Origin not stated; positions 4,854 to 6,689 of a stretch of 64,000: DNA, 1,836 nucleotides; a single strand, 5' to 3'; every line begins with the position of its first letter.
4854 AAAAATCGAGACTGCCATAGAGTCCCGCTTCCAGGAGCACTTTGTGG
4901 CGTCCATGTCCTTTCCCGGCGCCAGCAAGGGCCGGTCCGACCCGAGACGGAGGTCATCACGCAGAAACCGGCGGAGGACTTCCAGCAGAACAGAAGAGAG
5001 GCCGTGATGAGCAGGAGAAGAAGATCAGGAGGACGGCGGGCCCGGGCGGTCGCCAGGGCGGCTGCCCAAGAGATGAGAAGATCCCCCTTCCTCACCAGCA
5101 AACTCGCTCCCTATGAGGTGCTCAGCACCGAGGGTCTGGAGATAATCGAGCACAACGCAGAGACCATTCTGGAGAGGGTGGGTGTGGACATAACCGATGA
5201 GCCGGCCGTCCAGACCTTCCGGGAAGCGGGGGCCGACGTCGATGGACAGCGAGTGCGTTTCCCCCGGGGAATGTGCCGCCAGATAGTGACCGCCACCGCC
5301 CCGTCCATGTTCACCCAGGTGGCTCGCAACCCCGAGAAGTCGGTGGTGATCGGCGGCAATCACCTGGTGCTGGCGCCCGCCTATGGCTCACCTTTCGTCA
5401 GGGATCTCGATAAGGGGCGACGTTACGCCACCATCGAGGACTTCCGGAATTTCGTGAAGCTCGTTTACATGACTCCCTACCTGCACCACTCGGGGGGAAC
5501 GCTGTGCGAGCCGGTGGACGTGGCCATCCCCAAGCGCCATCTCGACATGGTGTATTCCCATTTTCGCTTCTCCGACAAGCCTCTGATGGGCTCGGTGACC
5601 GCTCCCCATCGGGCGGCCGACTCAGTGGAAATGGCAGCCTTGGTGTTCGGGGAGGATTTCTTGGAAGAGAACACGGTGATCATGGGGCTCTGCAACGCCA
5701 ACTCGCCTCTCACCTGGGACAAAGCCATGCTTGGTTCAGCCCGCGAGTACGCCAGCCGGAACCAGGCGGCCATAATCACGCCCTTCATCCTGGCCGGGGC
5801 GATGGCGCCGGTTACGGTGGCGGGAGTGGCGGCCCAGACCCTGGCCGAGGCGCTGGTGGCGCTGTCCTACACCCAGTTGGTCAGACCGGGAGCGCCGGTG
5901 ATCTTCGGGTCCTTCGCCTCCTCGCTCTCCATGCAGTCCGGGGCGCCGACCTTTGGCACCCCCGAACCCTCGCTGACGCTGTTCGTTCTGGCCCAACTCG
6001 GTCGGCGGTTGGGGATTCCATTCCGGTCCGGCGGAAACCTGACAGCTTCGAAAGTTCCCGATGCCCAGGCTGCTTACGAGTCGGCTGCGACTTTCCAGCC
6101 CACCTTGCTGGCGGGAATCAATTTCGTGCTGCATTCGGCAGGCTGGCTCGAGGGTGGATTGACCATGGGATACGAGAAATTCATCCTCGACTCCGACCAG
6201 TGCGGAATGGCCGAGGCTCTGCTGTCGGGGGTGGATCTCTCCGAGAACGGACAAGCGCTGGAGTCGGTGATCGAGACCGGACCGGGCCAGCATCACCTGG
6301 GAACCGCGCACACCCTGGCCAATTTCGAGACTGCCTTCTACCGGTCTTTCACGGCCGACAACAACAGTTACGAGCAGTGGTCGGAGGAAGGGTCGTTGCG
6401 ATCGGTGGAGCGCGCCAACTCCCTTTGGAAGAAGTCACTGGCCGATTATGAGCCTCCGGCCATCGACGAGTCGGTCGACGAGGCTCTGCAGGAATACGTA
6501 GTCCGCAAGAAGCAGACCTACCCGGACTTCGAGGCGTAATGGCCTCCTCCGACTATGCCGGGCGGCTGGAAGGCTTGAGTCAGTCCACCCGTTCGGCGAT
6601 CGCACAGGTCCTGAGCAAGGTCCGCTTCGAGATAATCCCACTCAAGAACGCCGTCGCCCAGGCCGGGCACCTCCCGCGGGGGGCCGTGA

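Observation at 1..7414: Cobalamin-dependent MttB-family quaternary-amine demethylation operon in a high-GC actinobacterial, apparently aerobic context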

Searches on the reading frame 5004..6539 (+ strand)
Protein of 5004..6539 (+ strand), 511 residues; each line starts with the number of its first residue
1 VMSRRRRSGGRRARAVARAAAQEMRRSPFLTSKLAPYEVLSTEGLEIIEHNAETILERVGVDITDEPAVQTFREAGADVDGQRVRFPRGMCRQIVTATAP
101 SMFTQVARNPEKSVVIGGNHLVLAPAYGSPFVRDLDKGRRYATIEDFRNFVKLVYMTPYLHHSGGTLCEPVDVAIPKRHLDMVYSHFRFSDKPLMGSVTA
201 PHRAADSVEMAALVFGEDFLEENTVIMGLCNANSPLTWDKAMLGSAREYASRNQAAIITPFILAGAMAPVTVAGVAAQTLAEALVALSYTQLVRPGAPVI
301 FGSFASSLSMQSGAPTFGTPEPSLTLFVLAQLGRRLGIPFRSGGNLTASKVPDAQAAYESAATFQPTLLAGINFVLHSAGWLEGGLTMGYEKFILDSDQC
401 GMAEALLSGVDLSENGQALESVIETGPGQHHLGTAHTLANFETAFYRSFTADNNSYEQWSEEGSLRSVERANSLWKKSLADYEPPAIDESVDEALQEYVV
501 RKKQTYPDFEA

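Call 5: search_protein_families(library=pfam, proteins=[window:5004-6539:+])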
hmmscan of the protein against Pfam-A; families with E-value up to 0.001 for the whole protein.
window:5004-6539:+ (511 aa): 1 family
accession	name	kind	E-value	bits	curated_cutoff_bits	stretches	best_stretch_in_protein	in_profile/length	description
PF06253.16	MTTB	-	5.2e-218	724.5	25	1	7-506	1-499/500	Trimethylamine methyltransferase (MTTB)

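Call 6: search_protein_families(library=ncbifam, proteins=[window:5004-6539:+])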
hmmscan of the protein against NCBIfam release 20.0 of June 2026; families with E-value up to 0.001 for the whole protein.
window:5004-6539:+ (511 aa): 1 family
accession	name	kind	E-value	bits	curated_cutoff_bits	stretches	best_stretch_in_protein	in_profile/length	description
TIGR02369.2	trimeth_pyl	equivalog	2.6e-74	250.4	525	1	38-499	4-465/469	[trimethylamine--corrinoid protein] Co-methyltransferase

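Call 15: search_solved_structures(query=window:5004-6539:+, max_evalue=0.001, show_alignments=2)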
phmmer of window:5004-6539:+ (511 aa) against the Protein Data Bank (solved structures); distinct sequences matched with E-value up to 0.001: 5.
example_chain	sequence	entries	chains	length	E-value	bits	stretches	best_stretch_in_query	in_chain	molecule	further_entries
4yyc_A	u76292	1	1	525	2.1e-203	679.4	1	4-508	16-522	Putative trimethylamine methyltransferase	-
2qne_A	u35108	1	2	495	2.9e-118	398.6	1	32-502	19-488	Putative methyltransferase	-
9yce_A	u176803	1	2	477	5.8e-118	397.7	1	34-502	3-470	Glycine betaine methyltransferase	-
7xcl_A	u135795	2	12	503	9.6e-29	103.4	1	260-499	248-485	Trimethylamine methyltransferase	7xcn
7xcm_A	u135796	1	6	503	1.3e-28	103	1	260-499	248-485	Trimethylamine methyltransferase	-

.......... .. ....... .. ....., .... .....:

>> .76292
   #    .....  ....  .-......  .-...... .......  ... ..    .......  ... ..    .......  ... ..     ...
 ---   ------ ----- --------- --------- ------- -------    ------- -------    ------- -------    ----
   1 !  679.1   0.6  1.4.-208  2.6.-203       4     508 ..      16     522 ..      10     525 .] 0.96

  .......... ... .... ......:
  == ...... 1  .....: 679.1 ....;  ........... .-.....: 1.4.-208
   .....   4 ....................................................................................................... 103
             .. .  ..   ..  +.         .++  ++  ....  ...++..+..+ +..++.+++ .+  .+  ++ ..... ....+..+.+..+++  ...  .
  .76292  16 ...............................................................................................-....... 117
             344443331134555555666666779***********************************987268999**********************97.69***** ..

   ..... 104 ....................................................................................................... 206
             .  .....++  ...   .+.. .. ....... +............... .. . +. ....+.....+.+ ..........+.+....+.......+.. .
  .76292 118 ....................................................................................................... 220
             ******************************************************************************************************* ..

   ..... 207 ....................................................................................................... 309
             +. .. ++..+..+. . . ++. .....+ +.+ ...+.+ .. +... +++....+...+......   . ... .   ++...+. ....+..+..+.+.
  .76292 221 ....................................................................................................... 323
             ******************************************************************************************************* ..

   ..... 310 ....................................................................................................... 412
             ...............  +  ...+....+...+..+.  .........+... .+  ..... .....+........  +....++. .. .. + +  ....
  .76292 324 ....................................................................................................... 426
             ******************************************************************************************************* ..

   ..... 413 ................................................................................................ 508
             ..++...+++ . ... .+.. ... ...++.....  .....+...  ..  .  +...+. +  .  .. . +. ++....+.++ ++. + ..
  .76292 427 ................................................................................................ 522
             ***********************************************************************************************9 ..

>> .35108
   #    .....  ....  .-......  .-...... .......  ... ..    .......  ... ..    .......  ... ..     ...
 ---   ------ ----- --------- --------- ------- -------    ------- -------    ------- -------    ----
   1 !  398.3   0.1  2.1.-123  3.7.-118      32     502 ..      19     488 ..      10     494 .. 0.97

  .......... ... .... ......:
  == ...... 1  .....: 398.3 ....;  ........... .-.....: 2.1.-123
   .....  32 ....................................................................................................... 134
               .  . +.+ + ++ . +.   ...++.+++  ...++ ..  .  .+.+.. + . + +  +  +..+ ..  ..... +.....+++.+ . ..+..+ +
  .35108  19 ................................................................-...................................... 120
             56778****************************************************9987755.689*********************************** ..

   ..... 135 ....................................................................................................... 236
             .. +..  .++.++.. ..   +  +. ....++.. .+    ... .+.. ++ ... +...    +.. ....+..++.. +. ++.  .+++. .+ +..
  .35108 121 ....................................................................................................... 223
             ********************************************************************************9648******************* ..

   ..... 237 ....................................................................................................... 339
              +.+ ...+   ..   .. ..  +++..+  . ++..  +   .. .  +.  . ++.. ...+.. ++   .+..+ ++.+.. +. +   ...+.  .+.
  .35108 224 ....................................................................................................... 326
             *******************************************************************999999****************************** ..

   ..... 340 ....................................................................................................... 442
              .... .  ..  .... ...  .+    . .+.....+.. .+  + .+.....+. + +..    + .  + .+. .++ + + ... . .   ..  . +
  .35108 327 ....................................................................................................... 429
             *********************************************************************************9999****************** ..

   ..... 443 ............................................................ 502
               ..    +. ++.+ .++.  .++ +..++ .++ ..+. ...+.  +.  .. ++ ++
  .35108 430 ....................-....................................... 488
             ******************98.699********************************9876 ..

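Call 17: find_homologous_proteins(query=window:5004-6539:+, max_evalue=1e-50)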
Query window:5004-6539:+ (511 aa): 8000 proteins with E <= 1e-50 among 8000 candidates; the best 120 are listed.
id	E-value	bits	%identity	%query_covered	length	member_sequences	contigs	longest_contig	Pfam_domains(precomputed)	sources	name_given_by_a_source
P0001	0.0e+0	1131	99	100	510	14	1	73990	PF06253.17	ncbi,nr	ncbi:MAG: trimethylamine methyltransferase family protein [Actinomycetia bacterium]|nr:trimethylamin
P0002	0.0e+0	1061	92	95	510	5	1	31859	PF06253.17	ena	-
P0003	0.0e+0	1044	89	95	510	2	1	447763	PF06253.17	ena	-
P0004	0.0e+0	1043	90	95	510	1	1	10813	PF06253.17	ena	-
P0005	0.0e+0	1038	90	100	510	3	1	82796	PF06253.17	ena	-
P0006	0.0e+0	1026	88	96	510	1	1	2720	PF06253.17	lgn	-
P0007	0.0e+0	1021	87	95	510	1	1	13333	PF06253.17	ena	-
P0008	7.0e-297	1003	91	95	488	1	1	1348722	PF06253.17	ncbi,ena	-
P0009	1.5e-296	1002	85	95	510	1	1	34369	PF06253.17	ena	-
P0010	2.5e-296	1001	86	95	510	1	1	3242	PF06253.17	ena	-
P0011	5.2e-296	1000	85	95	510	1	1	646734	PF06253.17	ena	-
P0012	1.4e-295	998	85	95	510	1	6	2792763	PF06253.17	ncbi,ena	-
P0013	2.4e-295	998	85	95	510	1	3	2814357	PF06253.17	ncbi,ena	-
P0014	3.0e-295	997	86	96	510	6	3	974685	PF06253.17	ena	-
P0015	3.3e-295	997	85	95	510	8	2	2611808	PF06253.17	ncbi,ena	-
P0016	5.8e-295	996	85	95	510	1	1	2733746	PF06253.17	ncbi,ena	-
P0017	7.9e-295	996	85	95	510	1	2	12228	PF06253.17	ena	-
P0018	9.7e-294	992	85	95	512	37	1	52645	PF06253.17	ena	-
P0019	2.3e-288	975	82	97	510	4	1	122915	PF06253.17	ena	-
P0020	3.5e-288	974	83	95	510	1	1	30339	PF06253.17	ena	-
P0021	1.8e-287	972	82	95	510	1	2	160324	PF06253.17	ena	-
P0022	2.5e-284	961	83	96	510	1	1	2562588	PF06253.17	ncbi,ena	-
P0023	6.5e-284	960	82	95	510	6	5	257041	PF06253.17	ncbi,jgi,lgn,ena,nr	ncbi:MAG: trimethylamine methyltransferase family protein [bacterium]|nr:trimethylamine methyltransf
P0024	1.7e-278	942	-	-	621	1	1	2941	PF06253.17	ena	-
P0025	1.2e-273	926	82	94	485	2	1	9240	PF06253.17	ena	-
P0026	6.6e-245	831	71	99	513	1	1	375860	PF06253.17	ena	-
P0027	1.5e-243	827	71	99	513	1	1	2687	PF06253.17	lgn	-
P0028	2.2e-243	826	71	96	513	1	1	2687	PF06253.17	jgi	jgi:trimethylamine---corrinoid protein Co-methyltransferase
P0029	2.8e-243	826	71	95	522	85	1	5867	PF06253.17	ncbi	-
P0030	2.8e-243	826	71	96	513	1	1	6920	PF06253.17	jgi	jgi:trimethylamine---corrinoid protein Co-methyltransferase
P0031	5.1e-243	825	69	99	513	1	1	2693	PF06253.17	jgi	jgi:trimethylamine--corrinoid protein Co-methyltransferase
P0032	2.8e-242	823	70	96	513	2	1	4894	PF06253.17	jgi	jgi:trimethylamine---corrinoid protein Co-methyltransferase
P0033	1.8e-241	820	70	95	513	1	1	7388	PF06253.17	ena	-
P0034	2.2e-241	820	71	95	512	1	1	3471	PF06253.17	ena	-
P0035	2.7e-241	819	70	99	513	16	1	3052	PF06253.17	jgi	jgi:trimethylamine--corrinoid protein Co-methyltransferase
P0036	5.4e-241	818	69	99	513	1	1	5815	PF06253.17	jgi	jgi:trimethylamine--corrinoid protein Co-methyltransferase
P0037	6.5e-241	818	71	95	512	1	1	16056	PF06253.17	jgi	-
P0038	7.2e-241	818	69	99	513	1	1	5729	PF06253.17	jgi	jgi:trimethylamine--corrinoid protein Co-methyltransferase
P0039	7.5e-241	818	70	95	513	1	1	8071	PF06253.17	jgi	jgi:trimethylamine---corrinoid protein Co-methyltransferase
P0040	7.6e-241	818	72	95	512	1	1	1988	PF06253.17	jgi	jgi:trimethylamine--corrinoid protein Co-methyltransferase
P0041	1.1e-240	817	69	99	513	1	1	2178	PF06253.17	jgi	jgi:trimethylamine--corrinoid protein Co-methyltransferase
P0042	1.2e-240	817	69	99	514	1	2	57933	PF06253.17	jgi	jgi:trimethylamine--corrinoid protein Co-methyltransferase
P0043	1.4e-240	817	69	99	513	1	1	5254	PF06253.17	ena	-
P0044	1.8e-240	817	69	99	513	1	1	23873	PF06253.17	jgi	jgi:trimethylamine--corrinoid protein Co-methyltransferase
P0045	1.8e-240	817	69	99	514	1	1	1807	PF06253.17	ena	-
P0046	1.9e-240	817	69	99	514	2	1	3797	PF06253.17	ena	-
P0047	1.9e-240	816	70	99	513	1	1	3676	PF06253.17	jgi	jgi:trimethylamine--corrinoid protein Co-methyltransferase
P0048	1.9e-240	816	69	99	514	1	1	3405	PF06253.17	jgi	jgi:trimethylamine---corrinoid protein Co-methyltransferase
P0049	1.9e-240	816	69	99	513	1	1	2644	PF06253.17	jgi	jgi:trimethylamine--corrinoid protein Co-methyltransferase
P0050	2.1e-240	816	70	96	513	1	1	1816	PF06253.17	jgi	jgi:trimethylamine---corrinoid protein Co-methyltransferase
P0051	2.2e-240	816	71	96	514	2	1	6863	PF06253.17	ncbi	-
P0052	2.2e-240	816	69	99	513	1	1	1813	PF06253.17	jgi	jgi:trimethylamine--corrinoid protein Co-methyltransferase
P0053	2.3e-240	816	69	99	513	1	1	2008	PF06253.17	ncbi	-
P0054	2.3e-240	816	70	99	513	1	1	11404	PF06253.17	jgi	-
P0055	2.3e-240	816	69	99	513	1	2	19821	PF06253.17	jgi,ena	-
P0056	2.6e-240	816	69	99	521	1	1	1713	PF06253.17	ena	-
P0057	3.0e-240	816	68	96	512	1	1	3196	PF06253.17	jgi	jgi:trimethylamine--corrinoid protein Co-methyltransferase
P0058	3.1e-240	816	68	99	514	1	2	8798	PF06253.17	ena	-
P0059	3.3e-240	816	70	99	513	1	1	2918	PF06253.17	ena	-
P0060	3.5e-240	816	69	99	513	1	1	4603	PF06253.17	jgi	jgi:trimethylamine--corrinoid protein Co-methyltransferase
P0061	3.7e-240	816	69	99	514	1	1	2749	PF06253.17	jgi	jgi:trimethylamine--corrinoid protein Co-methyltransferase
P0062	4.0e-240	815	69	99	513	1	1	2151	PF06253.17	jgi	jgi:trimethylamine--corrinoid protein Co-methyltransferase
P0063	4.6e-240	815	69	99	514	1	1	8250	PF06253.17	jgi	jgi:trimethylamine--corrinoid protein Co-methyltransferase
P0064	5.3e-240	815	70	99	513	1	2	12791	PF06253.17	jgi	-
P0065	5.6e-240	815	69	99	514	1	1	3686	PF06253.17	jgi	jgi:trimethylamine--corrinoid protein Co-methyltransferase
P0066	6.0e-240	815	70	95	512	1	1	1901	PF06253.17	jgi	jgi:trimethylamine--corrinoid protein Co-methyltransferase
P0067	7.6e-240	815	70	95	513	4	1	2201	PF06253.17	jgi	jgi:trimethylamine--corrinoid protein Co-methyltransferase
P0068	8.0e-240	814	69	99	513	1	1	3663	PF06253.17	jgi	-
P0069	1.1e-239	814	69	99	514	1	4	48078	PF06253.17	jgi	-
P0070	1.2e-239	814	69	99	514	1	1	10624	PF06253.17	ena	-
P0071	1.2e-239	814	69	99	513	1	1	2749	PF06253.17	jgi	jgi:trimethylamine---corrinoid protein Co-methyltransferase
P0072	1.2e-239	814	69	98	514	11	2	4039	PF06253.17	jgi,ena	-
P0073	1.3e-239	814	69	95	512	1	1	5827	PF06253.17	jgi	jgi:trimethylamine---corrinoid protein Co-methyltransferase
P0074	1.4e-239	814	70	95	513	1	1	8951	PF06253.17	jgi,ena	jgi:trimethylamine--corrinoid protein Co-methyltransferase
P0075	1.4e-239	814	70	96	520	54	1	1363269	PF06253.17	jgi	jgi:trimethylamine---corrinoid protein Co-methyltransferase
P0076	1.5e-239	814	70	99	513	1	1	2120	PF06253.17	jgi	jgi:trimethylamine---corrinoid protein Co-methyltransferase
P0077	1.5e-239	814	70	99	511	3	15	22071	PF06253.17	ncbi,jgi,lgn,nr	ncbi:MAG TPA: trimethylamine methyltransferase family protein [Acidimicrobiia bacterium]|jgi:trimeth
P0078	1.5e-239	814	70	99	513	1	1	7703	PF06253.17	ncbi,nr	ncbi:MAG TPA: trimethylamine methyltransferase family protein [Candidatus Limnocylindrales bacterium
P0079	1.6e-239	813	69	99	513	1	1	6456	PF06253.17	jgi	-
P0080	1.6e-239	813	70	95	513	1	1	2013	PF06253.17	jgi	jgi:trimethylamine---corrinoid protein Co-methyltransferase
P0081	1.7e-239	813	69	99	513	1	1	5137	PF06253.17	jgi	jgi:trimethylamine--corrinoid protein Co-methyltransferase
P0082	1.7e-239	813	70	95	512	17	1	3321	PF06253.17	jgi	jgi:trimethylamine---corrinoid protein Co-methyltransferase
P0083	2.4e-239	813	69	99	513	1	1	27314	PF06253.17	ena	-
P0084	2.6e-239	813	69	97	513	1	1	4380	PF06253.17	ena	-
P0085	3.1e-239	812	69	99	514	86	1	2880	PF06253.17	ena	-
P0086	3.2e-239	812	69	99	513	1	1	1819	PF06253.17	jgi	jgi:trimethylamine--corrinoid protein Co-methyltransferase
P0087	3.6e-239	812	70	96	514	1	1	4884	PF06253.17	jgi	jgi:trimethylamine---corrinoid protein Co-methyltransferase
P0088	3.9e-239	812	69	99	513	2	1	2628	PF06253.17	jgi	jgi:trimethylamine---corrinoid protein Co-methyltransferase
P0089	4.4e-239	812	69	99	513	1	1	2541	PF06253.17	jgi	-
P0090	4.4e-239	812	70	95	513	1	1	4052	PF06253.17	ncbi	-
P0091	4.8e-239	812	69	99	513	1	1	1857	PF06253.17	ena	-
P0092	5.0e-239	812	70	94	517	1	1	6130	PF06253.17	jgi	jgi:trimethylamine--corrinoid protein Co-methyltransferase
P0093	5.1e-239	812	69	99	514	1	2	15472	PF06253.17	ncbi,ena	-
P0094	5.3e-239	812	69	99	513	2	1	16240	PF06253.17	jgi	jgi:trimethylamine--corrinoid protein Co-methyltransferase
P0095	5.6e-239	812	71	95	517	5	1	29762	PF06253.17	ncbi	-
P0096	5.7e-239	812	70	95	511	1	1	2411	PF06253.17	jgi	jgi:trimethylamine---corrinoid protein Co-methyltransferase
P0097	5.9e-239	812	71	95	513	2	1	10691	PF06253.17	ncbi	ncbi:MAG TPA: trimethylamine methyltransferase family protein [Candidatus Limnocylindrales bacterium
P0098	6.7e-239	811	69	99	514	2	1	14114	PF06253.17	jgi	jgi:trimethylamine---corrinoid protein Co-methyltransferase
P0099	7.3e-239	811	69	99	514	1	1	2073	PF06253.17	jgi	-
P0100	7.9e-239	811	69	99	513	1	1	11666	PF06253.17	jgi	jgi:trimethylamine--corrinoid protein Co-methyltransferase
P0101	8.6e-239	811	69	99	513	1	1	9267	PF06253.17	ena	-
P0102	8.7e-239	811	70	95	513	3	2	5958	PF06253.17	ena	-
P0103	1.0e-238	811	69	99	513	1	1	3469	PF06253.17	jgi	jgi:trimethylamine--corrinoid protein Co-methyltransferase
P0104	1.0e-238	811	69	99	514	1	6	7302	PF06253.17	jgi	jgi:trimethylamine--corrinoid protein Co-methyltransferase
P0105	1.0e-238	811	69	99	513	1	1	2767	PF06253.17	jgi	jgi:trimethylamine--corrinoid protein Co-methyltransferase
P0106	1.1e-238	811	70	99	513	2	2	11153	PF06253.17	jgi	-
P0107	1.2e-238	811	69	99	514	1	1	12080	PF06253.17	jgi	jgi:trimethylamine--corrinoid protein Co-methyltransferase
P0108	1.2e-238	811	69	99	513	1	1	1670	PF06253.17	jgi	jgi:trimethylamine--corrinoid protein Co-methyltransferase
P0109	1.3e-238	810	69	99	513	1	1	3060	PF06253.17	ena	-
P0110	1.4e-238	810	69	99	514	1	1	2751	PF06253.17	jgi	jgi:trimethylamine--corrinoid protein Co-methyltransferase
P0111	1.5e-238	810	69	99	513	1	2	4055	PF06253.17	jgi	jgi:trimethylamine--corrinoid protein Co-methyltransferase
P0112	2.0e-238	810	68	99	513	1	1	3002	PF06253.17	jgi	jgi:trimethylamine--corrinoid protein Co-methyltransferase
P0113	2.0e-238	810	68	99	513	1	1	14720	PF06253.17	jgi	jgi:trimethylamine--corrinoid protein Co-methyltransferase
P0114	2.0e-238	810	70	95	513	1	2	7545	PF06253.17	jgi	jgi:trimethylamine--corrinoid protein Co-methyltransferase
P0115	2.2e-238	810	68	99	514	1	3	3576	PF06253.17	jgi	jgi:trimethylamine--corrinoid protein Co-methyltransferase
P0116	2.3e-238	810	70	95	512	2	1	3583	PF06253.17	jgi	jgi:trimethylamine---corrinoid protein Co-methyltransferase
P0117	2.4e-238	810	69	95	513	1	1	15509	PF06253.17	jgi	jgi:trimethylamine--corrinoid protein Co-methyltransferase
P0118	2.5e-238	810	69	99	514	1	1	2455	PF06253.17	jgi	jgi:trimethylamine--corrinoid protein Co-methyltransferase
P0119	2.6e-238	809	68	99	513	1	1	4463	PF06253.17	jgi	jgi:trimethylamine--corrinoid protein Co-methyltransferase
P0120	2.8e-238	809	69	99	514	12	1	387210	PF06253.17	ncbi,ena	-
